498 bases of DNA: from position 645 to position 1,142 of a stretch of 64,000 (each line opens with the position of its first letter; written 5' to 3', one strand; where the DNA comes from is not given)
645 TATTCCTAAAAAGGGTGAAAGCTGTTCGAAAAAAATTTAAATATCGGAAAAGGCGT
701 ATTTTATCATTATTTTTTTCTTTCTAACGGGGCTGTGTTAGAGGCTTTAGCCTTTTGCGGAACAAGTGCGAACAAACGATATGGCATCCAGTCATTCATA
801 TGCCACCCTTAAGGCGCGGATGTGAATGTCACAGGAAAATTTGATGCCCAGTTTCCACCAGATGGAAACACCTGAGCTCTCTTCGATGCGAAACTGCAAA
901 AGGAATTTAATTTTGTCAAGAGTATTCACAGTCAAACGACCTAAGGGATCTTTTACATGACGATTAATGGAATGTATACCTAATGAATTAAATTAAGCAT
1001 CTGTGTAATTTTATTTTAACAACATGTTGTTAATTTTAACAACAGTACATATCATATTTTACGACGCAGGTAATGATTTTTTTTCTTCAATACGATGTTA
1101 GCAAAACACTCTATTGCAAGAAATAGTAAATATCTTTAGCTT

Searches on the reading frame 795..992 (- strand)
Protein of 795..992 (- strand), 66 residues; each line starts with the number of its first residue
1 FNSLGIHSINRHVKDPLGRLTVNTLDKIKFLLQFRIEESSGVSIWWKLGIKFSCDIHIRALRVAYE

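Call 27: search_protein_families(library=pfam, alignment_id=A1, max_evalue=0.01)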
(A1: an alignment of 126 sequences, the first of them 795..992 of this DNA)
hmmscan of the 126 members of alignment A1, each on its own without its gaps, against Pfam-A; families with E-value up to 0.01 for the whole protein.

A. member 1, window:795-992:- (66 aa): 0 families

B. families by the number of members that match (of 126 scanned): 3 families
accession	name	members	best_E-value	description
PF25597.1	SH3_retrovirus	1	8.4e-21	Retroviral polymerase SH3-like domain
PF01498.24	HTH_Tnp_Tc3_2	1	0.0024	Transposase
PF23797.1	Beta-prop_ELP1_2nd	1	0.0057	ELP1 N-terminal second beta-propeller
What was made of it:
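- Pfam on 126 window ORFs found only transposon domains (call 27), so a regulatory role has no identified target.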
